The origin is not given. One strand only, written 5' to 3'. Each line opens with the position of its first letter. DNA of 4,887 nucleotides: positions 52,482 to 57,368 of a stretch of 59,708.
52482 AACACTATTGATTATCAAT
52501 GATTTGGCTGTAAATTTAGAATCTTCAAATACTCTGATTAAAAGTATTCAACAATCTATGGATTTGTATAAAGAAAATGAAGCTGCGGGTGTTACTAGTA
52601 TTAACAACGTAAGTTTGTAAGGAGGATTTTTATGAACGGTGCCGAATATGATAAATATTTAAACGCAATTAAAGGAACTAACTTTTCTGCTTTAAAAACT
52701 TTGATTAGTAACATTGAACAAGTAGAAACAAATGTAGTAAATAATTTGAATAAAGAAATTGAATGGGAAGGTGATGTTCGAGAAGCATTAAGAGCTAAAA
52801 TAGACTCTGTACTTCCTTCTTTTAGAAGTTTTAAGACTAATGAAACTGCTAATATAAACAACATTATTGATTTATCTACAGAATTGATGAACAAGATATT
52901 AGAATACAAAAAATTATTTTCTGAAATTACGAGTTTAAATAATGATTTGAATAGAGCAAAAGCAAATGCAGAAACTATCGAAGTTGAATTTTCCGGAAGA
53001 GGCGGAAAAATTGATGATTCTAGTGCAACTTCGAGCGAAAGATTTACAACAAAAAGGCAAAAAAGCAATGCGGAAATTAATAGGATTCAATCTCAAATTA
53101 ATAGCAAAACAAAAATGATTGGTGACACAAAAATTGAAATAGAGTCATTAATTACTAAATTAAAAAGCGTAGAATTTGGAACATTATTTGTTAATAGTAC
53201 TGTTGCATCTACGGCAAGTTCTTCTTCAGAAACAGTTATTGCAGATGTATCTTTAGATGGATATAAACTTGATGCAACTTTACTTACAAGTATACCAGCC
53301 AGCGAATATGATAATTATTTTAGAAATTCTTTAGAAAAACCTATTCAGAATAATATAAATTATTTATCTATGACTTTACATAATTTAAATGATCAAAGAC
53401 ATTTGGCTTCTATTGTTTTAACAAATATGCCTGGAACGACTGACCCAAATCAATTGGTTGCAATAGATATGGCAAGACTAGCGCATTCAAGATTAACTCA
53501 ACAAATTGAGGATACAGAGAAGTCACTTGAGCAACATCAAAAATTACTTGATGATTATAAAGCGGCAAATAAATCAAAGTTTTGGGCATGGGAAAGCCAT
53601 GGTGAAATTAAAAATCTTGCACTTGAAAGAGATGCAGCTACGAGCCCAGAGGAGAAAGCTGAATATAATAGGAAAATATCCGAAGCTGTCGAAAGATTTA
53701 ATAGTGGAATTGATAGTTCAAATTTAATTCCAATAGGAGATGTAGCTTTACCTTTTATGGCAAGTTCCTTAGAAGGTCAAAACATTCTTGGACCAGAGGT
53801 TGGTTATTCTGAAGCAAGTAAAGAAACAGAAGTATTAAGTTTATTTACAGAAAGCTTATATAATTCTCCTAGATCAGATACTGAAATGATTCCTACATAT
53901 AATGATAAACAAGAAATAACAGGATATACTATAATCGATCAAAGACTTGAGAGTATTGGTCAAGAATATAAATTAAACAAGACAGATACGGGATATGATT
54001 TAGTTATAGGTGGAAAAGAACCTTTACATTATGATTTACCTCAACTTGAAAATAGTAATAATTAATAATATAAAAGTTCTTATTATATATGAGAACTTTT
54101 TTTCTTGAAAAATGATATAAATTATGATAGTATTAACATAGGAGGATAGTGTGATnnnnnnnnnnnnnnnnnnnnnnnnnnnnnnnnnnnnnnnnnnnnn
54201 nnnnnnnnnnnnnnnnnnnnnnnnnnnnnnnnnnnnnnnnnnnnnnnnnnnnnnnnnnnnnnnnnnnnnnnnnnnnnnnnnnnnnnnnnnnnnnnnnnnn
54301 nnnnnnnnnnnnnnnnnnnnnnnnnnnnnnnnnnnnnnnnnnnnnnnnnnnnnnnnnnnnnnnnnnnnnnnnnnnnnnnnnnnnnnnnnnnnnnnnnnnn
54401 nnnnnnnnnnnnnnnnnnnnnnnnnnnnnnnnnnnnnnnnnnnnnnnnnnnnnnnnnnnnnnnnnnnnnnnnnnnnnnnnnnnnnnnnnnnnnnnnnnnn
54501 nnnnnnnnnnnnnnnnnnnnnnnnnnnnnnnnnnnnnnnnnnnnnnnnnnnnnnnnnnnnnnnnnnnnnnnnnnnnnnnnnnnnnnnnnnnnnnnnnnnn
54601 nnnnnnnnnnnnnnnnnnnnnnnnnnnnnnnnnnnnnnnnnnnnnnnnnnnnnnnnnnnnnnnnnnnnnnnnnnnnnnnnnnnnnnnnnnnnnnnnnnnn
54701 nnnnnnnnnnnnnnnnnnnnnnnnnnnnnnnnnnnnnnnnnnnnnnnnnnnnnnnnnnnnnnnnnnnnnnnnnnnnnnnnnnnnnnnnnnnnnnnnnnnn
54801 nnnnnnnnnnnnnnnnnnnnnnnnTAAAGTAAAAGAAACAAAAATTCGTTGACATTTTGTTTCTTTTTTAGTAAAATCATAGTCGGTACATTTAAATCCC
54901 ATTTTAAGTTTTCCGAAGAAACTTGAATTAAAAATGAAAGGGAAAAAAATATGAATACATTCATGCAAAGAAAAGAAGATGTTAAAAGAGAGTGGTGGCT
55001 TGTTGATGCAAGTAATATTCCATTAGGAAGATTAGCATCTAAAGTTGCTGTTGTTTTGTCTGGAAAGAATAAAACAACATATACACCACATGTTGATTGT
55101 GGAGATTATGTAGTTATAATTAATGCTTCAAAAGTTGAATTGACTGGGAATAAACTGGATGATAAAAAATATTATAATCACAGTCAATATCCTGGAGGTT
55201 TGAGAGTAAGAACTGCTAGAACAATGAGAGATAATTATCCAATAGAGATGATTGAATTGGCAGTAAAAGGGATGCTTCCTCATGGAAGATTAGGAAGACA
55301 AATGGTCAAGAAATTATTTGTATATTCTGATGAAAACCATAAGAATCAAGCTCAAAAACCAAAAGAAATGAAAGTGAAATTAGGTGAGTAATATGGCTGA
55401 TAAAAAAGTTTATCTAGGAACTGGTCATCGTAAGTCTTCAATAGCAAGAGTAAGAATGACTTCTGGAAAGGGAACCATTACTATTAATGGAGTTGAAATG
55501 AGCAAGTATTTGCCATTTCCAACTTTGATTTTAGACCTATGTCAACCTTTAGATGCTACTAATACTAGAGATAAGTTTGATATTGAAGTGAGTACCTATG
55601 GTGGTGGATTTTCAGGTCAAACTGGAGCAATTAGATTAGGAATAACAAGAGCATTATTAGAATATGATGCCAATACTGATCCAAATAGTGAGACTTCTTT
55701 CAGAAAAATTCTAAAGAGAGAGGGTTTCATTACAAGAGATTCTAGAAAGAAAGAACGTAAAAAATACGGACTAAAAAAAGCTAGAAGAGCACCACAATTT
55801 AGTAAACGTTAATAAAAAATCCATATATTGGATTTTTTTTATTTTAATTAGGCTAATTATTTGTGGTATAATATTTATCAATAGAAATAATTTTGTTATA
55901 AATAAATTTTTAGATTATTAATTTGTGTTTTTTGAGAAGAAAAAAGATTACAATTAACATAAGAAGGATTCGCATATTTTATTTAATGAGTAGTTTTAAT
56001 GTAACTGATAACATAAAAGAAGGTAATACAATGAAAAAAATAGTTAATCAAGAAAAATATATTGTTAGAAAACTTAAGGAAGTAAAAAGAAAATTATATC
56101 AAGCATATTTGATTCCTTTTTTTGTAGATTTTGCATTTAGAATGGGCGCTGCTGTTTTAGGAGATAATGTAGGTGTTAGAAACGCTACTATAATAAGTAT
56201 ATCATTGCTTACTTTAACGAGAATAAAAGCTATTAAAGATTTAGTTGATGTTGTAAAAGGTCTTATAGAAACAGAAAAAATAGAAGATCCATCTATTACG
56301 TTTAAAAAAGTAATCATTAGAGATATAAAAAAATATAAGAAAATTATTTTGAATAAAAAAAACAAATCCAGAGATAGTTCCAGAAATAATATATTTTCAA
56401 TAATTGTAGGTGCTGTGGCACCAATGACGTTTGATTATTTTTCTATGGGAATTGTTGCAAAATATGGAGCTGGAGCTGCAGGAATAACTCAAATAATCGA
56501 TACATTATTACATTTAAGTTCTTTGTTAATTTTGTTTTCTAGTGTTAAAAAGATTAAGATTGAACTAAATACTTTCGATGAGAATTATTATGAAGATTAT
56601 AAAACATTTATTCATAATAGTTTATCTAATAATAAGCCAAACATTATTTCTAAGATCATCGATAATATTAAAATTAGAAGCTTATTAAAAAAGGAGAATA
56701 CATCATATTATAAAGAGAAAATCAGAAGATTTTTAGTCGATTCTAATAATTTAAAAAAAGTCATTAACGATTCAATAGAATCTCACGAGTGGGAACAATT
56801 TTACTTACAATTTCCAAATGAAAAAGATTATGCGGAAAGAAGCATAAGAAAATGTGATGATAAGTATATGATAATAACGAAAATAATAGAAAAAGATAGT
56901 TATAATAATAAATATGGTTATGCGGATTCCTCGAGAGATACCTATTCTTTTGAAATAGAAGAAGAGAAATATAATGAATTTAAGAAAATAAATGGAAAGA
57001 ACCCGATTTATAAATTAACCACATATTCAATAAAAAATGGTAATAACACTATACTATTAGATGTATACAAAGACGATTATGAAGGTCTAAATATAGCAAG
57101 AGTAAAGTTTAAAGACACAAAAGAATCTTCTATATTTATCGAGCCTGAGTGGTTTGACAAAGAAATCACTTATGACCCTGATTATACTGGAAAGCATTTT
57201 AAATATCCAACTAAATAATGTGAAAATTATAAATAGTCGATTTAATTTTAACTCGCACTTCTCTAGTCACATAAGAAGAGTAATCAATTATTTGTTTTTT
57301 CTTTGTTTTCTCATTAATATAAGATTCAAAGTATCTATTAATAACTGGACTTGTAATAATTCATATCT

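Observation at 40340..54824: Stripped-down type VIIb-like secretion locus: EssC + YukD-like + six WXG/LXG-like modules, with no recognisable EsaA, EssA or EssB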

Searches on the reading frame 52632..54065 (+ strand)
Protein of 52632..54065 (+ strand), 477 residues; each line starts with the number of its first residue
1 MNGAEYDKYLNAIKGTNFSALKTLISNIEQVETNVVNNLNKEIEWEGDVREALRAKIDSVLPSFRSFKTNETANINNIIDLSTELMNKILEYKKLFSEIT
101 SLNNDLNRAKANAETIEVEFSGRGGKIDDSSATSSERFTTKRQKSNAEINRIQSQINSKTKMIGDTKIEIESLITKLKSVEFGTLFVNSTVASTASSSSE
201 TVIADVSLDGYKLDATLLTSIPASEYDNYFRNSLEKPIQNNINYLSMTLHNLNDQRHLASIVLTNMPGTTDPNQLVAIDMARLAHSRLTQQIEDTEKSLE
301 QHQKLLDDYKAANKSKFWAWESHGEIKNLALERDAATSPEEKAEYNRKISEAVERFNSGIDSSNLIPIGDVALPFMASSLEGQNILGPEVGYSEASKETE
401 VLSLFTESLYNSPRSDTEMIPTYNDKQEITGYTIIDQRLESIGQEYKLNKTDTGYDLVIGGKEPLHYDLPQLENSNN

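Call 5: search_protein_families(library=pfam, max_evalue=1, proteins=[window:52632-54065:+])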
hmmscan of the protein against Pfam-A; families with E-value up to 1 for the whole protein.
window:52632-54065:+ (477 aa): 8 families
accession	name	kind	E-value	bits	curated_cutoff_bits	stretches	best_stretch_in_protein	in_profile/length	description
PF15648.12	Tox-REase-5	-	0.051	14.6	25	0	196-247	18-68/95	Restriction endonuclease fold toxin 5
PF03887.19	YfbU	-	0.14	12.6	25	1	78-163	51-136/166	YfbU domain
PF23735.1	KIF9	-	0.23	12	31.9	1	64-173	7-112/140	Kinesin-like protein KIF9 domain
PF07544.18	Med9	-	0.34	11.4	26.9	0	289-311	56-78/80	RNA polymerase II transcription mediator complex subunit 9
PF21773.2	ODAD1_CC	-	0.58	9.6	27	1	95-178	189-275/287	ODAD1 central coiled coil region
PF24079.1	UBR4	-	0.72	10.7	27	0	141-201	21-81/125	E3 ubiquitin-protein ligase UBR4-like domain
PF19220.6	Rod_CreS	-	0.76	9.2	100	1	77-179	7-108/359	Crescentin, rod domain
PF07889.17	DUF1664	-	0.96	9.9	34.6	0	135-193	54-112/124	Protein of unknown function (DUF1664)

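Call 6: search_protein_families(library=ncbifam, max_evalue=1, proteins=[window:52632-54065:+])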
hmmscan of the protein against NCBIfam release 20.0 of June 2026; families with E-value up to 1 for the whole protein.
window:52632-54065:+ (477 aa): 2 families
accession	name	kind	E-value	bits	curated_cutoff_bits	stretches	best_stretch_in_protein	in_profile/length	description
TIGR02169.1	SMC_prok_A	equivalog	0.0001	20.2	729.4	1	28-194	268-433/1165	chromosome segregation protein SMC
TIGR03631.1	uS13_bact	equivalog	0.1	13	130.45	0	142-180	44-82/113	30S ribosomal protein S13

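Call 32: find_homologous_proteins(query=window:52632-54062:+, max_evalue=0.001)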
Query window:52632-54062:+ (477 aa): 4 proteins with E <= 0.001 among 8000 candidates.
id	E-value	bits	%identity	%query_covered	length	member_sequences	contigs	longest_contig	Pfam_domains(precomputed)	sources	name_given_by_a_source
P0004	0.0e+0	1019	100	100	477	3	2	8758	-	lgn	-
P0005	5.9e-149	515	55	100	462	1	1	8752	-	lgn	-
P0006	1.9e-137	477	51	100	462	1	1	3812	-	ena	-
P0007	7.0e-81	291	39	98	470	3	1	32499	-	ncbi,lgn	-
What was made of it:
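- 52632..54065 (+): 477-aa LXG-like protein: long N-terminal helical hairpin with a WEG motif, disordered linker, helical domain 215-411 and small beta domain 417-468. Four homologues only (call 32).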

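Call 45: predict_structure(alignment_id=A2)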
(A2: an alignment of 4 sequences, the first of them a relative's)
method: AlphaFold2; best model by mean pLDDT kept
length: 477 residues; sequences in the alignment: 4
mean_pLDDT: 76.6   pTM: 0.50
mean pLDDT of the five models: 76.6, 74.2, 72.7, 68.0, 60.8
residues with pLDDT >= 90: 91; 70-90: 274; 50-70: 64; < 50: 48
segments of 3 or more residues with pLDDT < 50: 123-131, 184-208, 315-323, 473-477
pLDDT, mean of each block of 10 residues (from residue 1): 77 86 86 80 66 80 82 86 93 92 88 70 45 59 82 89 88 81 38 24 36 82 78 80 86 90 80 87 91 91 83 46 66 88 89 81 73 70 59 82 91 84 90 83 82 87 78 39
secondary structure, 60 per line:
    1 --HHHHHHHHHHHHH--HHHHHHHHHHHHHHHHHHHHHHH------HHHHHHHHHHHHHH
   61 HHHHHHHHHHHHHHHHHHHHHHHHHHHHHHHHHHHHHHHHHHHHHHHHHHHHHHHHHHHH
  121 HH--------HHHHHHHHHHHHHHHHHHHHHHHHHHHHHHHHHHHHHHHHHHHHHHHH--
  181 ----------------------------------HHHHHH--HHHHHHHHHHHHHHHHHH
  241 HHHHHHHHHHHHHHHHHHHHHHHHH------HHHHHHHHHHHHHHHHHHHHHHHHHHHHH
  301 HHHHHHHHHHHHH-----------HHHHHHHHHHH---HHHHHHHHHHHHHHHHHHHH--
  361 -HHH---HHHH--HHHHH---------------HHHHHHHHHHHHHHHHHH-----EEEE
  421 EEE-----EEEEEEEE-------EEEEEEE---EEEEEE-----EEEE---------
elements in order: H3-15 H18-40 H47-122 H131-178 H215-220 H223-265 H272-313 H325-335 H339-358 H368-371 H374-378 H394-411 E417-423 E429-436 E444-450 E454-459 E465-468
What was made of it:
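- On LXG polymorphic toxin: These proteins are 'LXG-like' by shape only (call 45).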

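Call 48: fold_search(model_id=the predicted structure, library=pdb)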
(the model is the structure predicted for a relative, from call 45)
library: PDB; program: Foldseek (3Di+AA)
matches with E <= 10: 445; with E <= 0.001: 0
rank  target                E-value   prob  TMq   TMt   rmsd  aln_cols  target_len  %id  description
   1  6xi6                  8.2e-02  0.35  0.15  0.22  18.6       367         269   13  Hierarchical design of multi-scale protein complexes by combinatorial assembly of oligomeric helical bundle and repeat p (released 2021-06-02)
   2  3plt_C                1.1e-01  0.97  0.16  0.31   9.5       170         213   10  Crystal structure of Lsp1 from Saccharomyces cerevisiae (released 2011-06-22)
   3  7pi6_C                1.6e-01  0.35  0.14  0.26  13.8       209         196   14  Trypanosoma brucei ISG65 bound to human complement C3d (released 2022-07-27)
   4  3plt_B                2.1e-01  0.97  0.16  0.32   8.3       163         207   10  Crystal structure of Lsp1 from Saccharomyces cerevisiae (released 2011-06-22)
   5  9drl_B                2.5e-01  0.20  0.14  0.16  25.6       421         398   12  Cryo-EM structure of the T33-549 tetrahedral cage (released 2025-08-06)
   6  6u94                  2.9e-01  0.21  0.16  0.19  21.5       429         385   10  Structure of RND efflux system, outer membrane lipoprotein, NodT family from Burkholderia mallei ATCC 23344 (released 2019-10-02)
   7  6xz6_A                3.7e-01  0.35  0.17  0.32  17.5       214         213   12  Structure of the trypanosome brucei factor H receptor bound to domain D5 of bovine factor H (released 2020-03-25)
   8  4e40                  4.0e-01  0.33  0.17  0.29  20.6       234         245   11  The haptoglobin-hemoglobin receptor of Trypanosoma congolense (released 2013-01-16)
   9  7zgj_C                4.2e-01  0.18  0.12  0.22  12.5       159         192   14  Trypanosoma brucei gambiense ISG65 in complex with human complement component C3 (released 2023-04-05)
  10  5lm1_A                4.4e-01  0.18  0.16  0.21  32.6       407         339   12  Crystal Structure of HD-PTP phosphatase in complex with UBAP1 (released 2016-11-30)
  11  4i1q_A                4.6e-01  0.90  0.22  0.40   6.3       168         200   15  Crystal Structure of hBRAP1 N-BAR domain (released 2013-02-06)
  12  3plt_A                4.9e-01  0.89  0.15  0.29   9.0       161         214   12  Crystal structure of Lsp1 from Saccharomyces cerevisiae (released 2011-06-22)
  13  3caz_A                4.9e-01  0.87  0.17  0.36  10.3       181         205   14  Crystal structure of a BAR protein from Galdieria sulphuraria (released 2008-03-04)
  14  8qb9_A                5.6e-01  0.72  0.15  0.25   9.4       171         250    8  Helical reconstruction of yeast eisosome protein Pil1 bound to membrane composed of lipid mixture -PIP2/+sterol (DOPC, (released 2024-07-24)
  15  7xna_A                5.6e-01  0.13  0.12  0.12  26.2       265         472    9  Crystal structure of somatostatin receptor 2 (SSTR2) with peptide antagonist CYN 154806 (released 2022-08-03)
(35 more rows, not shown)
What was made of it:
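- Closest known: PE/PPE-type substrates of mycobacterial T7SSa. Same: PE25-PPE41 is among the weak fold matches of the 477-aa model (call 48).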

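Call 62: find_encoding_contigs(protein=P0005, flank=10000, max_places=4)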
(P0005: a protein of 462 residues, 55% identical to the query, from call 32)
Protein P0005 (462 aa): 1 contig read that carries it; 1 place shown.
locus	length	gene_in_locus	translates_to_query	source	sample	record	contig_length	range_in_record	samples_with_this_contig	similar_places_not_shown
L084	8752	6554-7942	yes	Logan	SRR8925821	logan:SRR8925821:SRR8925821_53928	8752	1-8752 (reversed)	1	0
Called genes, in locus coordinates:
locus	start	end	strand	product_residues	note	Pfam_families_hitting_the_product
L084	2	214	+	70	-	?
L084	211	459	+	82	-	-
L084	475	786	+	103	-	-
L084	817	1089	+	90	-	-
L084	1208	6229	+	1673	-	-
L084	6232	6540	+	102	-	-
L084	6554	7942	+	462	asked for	-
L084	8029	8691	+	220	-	-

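Call 63: find_encoding_contigs(protein=P0006, flank=10000, max_places=4)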
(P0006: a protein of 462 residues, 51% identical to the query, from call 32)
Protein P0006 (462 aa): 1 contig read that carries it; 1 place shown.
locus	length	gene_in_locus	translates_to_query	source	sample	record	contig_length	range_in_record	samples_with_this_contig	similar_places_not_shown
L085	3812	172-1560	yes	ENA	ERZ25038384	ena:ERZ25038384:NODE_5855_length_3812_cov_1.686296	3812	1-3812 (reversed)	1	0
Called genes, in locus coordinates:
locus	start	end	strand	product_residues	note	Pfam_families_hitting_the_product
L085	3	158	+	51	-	?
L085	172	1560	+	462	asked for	-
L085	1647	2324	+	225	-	-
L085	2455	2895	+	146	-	PF00572:Ribosomal_L13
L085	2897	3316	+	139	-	PF00380:Ribosomal_S9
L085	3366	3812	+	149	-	?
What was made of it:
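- The whole gene set is syntenic in four lineages, unlike typical variable effector islands (calls 62, 63).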

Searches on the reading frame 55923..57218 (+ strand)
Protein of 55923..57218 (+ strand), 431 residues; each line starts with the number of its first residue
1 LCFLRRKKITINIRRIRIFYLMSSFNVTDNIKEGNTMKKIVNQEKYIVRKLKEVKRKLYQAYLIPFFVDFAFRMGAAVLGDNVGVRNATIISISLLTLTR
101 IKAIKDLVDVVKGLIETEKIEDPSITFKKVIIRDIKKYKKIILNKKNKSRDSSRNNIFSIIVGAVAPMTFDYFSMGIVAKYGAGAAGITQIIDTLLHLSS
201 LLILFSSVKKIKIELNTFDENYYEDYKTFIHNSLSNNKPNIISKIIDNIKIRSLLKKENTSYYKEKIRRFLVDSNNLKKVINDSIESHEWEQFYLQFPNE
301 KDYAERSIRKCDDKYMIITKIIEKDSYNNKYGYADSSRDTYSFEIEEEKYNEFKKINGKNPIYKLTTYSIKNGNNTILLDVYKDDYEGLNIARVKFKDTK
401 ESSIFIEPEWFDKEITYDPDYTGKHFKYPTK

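Call 52: search_protein_families(library=ncbifam, max_evalue=0.00001, proteins=[window:55923-57218:+])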
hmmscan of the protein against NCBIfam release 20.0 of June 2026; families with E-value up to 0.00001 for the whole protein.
window:55923-57218:+ (431 aa): 0 families

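Call 100: search_solved_structures(query=window:55923-57218:+, max_evalue=0.001)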
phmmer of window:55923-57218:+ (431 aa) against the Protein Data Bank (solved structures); distinct sequences matched with E-value up to 0.001: 0.
